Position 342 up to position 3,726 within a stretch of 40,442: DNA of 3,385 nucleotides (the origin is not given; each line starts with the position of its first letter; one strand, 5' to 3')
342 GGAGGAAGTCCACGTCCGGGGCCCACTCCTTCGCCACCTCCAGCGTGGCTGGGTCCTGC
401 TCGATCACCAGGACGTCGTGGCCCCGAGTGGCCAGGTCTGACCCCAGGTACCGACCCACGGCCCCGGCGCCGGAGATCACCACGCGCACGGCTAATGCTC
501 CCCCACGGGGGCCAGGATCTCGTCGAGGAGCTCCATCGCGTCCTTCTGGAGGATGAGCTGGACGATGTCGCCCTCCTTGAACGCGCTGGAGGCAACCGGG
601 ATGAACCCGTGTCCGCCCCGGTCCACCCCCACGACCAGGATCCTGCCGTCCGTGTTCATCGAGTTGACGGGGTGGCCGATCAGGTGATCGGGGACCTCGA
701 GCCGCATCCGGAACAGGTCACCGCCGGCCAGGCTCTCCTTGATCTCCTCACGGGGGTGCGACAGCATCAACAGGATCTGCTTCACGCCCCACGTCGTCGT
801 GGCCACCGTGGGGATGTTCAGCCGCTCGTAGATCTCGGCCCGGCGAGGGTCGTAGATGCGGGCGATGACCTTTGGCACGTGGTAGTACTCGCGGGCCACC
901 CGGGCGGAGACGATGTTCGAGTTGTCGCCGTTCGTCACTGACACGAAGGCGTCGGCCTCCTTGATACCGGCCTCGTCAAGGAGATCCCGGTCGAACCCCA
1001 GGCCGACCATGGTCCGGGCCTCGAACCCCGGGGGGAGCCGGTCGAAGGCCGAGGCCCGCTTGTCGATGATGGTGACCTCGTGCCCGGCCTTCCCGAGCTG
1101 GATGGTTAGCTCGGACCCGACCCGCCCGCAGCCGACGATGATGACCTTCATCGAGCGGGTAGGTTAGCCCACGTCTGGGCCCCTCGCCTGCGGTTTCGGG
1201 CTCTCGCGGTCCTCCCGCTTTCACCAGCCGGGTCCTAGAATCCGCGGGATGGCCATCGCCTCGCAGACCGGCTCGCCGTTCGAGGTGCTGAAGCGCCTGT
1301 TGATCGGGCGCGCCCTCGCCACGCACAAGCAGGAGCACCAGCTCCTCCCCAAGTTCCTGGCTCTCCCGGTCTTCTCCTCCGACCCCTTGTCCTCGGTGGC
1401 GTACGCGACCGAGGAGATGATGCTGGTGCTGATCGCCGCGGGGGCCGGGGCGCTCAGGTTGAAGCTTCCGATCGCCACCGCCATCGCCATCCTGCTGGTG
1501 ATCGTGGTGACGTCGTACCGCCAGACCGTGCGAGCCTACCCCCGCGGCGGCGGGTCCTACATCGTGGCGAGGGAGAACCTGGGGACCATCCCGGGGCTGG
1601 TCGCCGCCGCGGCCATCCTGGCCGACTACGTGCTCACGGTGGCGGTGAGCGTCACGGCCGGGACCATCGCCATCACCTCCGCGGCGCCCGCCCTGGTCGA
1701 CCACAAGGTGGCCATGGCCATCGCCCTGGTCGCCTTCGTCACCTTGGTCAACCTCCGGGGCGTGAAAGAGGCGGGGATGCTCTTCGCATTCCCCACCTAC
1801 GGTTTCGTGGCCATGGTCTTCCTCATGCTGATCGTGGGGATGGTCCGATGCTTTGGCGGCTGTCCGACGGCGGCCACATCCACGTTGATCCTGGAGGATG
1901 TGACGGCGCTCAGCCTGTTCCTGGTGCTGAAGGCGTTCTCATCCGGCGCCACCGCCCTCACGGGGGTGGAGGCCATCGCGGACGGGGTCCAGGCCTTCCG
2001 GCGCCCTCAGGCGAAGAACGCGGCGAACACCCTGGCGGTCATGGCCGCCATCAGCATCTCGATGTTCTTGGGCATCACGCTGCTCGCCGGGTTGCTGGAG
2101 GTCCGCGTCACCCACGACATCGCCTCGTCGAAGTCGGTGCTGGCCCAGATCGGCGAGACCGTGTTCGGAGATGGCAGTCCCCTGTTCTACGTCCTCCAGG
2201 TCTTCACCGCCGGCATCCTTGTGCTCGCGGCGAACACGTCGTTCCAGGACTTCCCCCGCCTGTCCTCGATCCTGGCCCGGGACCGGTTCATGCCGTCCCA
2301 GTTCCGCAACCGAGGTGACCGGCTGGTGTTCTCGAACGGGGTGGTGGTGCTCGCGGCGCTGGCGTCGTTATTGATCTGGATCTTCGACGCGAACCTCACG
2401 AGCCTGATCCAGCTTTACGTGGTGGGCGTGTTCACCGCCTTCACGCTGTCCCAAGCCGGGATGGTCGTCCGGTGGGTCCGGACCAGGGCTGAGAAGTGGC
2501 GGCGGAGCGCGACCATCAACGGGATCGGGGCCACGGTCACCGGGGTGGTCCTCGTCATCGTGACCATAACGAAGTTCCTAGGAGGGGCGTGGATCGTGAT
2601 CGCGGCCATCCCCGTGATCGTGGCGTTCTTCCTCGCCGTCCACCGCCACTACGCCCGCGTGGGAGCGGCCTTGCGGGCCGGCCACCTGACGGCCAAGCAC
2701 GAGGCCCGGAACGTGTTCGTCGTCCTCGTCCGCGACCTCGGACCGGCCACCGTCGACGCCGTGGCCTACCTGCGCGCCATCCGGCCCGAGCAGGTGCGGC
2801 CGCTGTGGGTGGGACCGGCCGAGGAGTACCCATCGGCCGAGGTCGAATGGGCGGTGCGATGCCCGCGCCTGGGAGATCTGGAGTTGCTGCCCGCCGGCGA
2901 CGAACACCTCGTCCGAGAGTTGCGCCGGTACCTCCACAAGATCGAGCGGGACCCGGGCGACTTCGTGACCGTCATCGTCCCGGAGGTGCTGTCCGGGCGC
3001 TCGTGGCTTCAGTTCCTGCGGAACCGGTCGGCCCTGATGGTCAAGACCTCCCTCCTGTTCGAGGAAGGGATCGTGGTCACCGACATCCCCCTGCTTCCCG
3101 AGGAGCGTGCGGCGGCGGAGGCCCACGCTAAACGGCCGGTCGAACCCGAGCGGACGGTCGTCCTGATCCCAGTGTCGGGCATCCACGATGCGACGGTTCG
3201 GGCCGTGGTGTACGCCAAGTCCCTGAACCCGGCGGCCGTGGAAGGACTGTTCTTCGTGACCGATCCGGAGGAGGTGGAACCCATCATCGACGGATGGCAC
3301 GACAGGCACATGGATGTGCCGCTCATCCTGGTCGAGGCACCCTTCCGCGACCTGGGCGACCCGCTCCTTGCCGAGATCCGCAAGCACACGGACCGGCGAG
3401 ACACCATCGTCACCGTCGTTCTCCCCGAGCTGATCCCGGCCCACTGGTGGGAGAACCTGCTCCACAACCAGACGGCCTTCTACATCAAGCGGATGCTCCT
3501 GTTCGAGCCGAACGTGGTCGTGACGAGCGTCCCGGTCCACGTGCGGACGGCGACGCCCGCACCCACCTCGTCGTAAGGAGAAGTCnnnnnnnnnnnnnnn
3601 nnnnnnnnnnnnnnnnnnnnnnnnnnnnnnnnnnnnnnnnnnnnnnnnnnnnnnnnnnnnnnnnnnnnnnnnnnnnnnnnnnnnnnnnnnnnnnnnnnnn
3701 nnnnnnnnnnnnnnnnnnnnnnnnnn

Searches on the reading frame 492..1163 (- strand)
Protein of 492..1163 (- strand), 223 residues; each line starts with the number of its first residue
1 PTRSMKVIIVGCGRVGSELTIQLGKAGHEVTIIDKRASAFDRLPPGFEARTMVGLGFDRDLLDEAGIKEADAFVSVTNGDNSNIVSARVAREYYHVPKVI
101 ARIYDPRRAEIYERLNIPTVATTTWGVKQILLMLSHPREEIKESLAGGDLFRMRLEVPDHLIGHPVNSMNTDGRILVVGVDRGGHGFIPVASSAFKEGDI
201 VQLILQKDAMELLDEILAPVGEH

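Call 29: search_protein_families(library=pfam, max_evalue=0.001, proteins=[window:492-1163:-])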
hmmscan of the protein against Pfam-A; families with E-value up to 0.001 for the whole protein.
window:492-1163:- (223 aa): 6 families
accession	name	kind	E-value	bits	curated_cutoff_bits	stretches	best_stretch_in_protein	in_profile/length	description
PF02254.24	TrkA_N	-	7.1e-25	88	23.8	1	7-121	1-114/116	TrkA-N domain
PF02080.26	TrkA_C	-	8.3e-07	29.3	27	1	152-217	3-70/71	TrkA-C domain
PF07992.20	Pyr_redox_2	-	0.00021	21.3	26.1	1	6-48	144-186/291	Pyridine nucleotide-disulphide oxidoreductase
PF01494.25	FAD_binding_3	-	0.00038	20.2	22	1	5-69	2-60/349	FAD binding domain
PF02558.23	ApbA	-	0.00063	19.8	22.2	0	7-40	1-33/150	Ketopantoate reductase PanE/ApbA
PF13241.12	NAD_binding_7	-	0.00086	20.3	22.1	0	4-91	7-83/104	Putative NAD(P)-binding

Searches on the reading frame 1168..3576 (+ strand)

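Call 29: search_protein_families(library=pfam, max_evalue=0.001, proteins=[window:1168-3576:+])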
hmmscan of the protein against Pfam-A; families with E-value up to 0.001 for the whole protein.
window:1168-3576:+ (802 aa): 2 families
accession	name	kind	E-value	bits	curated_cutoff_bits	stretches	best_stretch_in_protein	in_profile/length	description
PF13520.12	AA_permease_2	-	3.2e-26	92.7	27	1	75-467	5-406/427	Amino acid permease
PF02705.21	K_trans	-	0.00052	19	24.8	0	138-225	91-178/454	K+ potassium transporter integral membrane domain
